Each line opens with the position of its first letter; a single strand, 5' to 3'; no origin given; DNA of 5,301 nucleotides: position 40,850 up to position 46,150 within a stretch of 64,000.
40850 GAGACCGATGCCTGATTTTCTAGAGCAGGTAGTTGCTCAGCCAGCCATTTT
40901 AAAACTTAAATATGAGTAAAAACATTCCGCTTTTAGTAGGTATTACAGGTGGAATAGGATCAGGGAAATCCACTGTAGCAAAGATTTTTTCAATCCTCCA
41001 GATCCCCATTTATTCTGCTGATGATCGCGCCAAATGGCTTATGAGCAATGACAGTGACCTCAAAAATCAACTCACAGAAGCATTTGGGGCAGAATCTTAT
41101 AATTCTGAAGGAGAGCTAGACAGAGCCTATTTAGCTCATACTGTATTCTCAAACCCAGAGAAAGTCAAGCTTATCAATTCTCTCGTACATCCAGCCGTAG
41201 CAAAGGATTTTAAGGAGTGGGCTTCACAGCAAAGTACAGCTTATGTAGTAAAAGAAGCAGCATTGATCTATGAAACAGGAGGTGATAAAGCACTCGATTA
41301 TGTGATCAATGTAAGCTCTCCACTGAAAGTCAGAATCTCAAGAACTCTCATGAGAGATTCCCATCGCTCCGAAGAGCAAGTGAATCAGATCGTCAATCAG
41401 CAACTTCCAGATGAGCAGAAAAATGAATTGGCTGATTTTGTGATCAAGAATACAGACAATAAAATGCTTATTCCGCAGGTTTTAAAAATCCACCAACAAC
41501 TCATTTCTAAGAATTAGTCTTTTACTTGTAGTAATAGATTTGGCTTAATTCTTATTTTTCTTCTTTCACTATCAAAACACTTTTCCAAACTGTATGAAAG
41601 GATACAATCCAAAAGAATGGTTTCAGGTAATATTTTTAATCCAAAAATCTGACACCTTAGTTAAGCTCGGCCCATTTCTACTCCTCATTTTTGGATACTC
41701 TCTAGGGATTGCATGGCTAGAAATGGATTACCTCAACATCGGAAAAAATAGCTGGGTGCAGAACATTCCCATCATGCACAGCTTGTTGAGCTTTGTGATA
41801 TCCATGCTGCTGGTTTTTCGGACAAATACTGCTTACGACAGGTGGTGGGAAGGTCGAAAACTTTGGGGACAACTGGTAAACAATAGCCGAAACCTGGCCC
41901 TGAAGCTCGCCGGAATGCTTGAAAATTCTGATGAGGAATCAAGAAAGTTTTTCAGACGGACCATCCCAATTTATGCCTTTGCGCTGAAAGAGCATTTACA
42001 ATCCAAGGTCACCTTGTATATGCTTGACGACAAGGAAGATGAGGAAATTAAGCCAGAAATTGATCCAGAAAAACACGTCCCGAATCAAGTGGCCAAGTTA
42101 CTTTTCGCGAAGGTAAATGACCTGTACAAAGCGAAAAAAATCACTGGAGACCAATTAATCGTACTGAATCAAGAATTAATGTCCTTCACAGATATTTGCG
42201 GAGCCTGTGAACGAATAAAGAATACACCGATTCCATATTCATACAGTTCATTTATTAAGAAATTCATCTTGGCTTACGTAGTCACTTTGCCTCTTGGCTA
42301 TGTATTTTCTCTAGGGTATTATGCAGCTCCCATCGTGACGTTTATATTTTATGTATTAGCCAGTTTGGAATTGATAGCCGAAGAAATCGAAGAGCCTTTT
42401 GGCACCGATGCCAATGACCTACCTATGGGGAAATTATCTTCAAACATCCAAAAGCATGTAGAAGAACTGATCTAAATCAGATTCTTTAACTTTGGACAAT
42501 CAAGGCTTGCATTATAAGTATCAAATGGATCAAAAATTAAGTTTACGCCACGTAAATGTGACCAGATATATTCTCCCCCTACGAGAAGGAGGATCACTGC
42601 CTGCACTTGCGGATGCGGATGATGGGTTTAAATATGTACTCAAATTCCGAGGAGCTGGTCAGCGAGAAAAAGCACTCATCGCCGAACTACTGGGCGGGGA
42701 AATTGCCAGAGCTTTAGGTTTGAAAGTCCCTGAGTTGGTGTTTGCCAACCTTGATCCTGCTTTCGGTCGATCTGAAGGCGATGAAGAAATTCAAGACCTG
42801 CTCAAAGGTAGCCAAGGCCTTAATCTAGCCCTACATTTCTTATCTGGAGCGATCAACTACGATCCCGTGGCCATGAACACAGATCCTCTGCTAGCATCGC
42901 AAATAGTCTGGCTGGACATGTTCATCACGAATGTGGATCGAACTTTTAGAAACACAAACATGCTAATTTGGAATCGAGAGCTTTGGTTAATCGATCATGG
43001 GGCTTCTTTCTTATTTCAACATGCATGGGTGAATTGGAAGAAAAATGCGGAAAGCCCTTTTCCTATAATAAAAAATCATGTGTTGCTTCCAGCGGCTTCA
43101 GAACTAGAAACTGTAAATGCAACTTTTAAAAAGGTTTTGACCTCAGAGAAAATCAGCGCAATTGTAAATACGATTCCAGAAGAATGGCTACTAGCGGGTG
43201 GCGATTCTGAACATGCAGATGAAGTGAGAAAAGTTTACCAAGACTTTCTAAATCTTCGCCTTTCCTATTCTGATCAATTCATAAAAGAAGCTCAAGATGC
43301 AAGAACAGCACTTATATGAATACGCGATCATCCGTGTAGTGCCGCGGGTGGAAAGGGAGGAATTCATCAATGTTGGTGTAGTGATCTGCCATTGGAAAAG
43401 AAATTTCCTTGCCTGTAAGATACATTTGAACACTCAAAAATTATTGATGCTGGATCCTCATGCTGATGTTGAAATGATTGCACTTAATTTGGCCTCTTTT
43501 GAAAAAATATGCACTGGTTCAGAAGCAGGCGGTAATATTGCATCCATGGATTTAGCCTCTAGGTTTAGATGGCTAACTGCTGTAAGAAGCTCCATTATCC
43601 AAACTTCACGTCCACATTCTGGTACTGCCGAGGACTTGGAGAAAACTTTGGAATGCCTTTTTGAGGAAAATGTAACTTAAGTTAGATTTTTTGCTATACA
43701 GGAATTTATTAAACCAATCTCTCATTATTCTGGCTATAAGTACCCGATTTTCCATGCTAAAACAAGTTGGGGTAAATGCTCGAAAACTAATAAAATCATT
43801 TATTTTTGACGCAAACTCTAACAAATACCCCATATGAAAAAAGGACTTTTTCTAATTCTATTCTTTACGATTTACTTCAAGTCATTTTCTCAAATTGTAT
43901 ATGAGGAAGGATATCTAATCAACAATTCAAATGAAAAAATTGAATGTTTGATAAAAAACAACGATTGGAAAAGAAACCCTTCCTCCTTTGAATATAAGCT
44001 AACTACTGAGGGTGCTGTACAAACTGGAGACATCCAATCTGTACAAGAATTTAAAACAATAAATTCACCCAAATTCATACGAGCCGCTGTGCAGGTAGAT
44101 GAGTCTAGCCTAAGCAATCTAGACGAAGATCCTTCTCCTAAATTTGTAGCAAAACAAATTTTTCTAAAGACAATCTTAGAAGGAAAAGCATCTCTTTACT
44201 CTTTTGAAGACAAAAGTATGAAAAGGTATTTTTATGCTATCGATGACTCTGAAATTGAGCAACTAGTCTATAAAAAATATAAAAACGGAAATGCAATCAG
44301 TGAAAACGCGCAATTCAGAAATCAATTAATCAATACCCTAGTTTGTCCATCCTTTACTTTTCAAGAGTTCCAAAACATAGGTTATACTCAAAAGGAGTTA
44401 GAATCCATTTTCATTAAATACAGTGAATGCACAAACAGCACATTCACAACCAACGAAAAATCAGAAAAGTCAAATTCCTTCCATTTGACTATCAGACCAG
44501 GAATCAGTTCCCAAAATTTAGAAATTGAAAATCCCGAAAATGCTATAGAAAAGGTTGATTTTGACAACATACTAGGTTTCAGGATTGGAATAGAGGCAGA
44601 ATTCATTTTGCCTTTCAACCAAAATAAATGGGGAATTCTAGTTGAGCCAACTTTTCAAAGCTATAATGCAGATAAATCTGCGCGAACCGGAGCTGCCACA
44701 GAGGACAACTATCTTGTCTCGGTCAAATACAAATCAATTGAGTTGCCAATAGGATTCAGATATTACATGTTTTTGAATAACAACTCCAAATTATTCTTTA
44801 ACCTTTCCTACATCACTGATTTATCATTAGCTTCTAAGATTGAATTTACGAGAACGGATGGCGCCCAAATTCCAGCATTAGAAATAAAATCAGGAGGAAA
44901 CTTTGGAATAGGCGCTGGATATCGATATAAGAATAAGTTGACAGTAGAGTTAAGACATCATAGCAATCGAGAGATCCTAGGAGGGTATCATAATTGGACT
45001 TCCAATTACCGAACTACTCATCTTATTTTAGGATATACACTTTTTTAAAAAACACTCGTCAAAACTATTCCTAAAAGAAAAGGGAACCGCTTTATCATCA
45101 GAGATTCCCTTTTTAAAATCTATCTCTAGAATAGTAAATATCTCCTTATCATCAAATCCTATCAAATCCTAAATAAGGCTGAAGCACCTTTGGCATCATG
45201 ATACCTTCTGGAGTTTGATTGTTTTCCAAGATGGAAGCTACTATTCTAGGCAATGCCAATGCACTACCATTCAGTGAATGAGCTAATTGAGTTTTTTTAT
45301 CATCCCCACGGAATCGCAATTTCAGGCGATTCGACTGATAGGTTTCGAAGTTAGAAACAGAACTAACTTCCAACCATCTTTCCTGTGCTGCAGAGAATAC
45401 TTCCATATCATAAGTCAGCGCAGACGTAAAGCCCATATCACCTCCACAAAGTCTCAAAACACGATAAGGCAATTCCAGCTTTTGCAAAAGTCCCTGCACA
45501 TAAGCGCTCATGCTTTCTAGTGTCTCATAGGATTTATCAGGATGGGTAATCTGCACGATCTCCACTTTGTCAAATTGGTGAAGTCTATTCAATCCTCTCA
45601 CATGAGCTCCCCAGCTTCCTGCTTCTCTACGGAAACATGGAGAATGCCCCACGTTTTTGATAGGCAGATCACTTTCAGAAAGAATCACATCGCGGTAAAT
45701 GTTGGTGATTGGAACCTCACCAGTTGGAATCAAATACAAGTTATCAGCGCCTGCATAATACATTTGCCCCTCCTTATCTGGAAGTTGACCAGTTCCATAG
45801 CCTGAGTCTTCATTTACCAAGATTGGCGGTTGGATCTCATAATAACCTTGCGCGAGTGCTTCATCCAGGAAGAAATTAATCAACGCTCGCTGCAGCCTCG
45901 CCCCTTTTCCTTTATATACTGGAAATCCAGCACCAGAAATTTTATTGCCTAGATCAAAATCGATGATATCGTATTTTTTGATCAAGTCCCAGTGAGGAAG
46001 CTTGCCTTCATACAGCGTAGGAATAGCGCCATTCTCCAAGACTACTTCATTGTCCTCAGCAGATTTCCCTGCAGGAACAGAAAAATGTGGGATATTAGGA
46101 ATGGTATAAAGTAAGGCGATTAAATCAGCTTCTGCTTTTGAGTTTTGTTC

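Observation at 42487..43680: Overlapping HipA/PI3-4-kinase-like kinase + DUF3037 gene pair with its own promoter motif: an uncharacterised two-gene module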

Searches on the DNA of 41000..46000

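Call 72: search_rna_families(source=window, start=41000, end=46000, threshold=evalue, max_evalue=1)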
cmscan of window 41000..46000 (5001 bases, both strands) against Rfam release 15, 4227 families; matches with E-value up to 1: 1.
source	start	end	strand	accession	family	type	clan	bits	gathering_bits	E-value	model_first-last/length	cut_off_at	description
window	44184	44269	-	RF02060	STnc410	Gene; sRNA;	-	19.8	50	0.51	2-99/158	no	Enterobacterial sRNA STnc410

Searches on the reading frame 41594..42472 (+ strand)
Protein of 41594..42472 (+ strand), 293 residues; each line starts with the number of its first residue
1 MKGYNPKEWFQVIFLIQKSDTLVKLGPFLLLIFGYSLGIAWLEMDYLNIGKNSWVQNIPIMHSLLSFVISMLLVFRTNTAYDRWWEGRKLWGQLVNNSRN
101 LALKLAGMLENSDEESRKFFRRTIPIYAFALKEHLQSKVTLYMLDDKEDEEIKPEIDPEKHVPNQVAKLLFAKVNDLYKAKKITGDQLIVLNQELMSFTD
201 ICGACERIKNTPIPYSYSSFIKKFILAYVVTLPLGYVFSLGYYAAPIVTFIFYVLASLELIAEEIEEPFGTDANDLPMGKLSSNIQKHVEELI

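Call 65: search_protein_families(library=pfam, proteins=[window:41594-42472:+], max_evalue=0.001)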
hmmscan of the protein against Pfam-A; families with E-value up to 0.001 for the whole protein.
window:41594-42472:+ (293 aa): 1 family
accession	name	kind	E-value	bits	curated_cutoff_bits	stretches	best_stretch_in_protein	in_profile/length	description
PF25539.1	Bestrophin_2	-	6e-68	229.9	27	1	8-291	8-288/288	Bacterial/Fungal Bestrophin protein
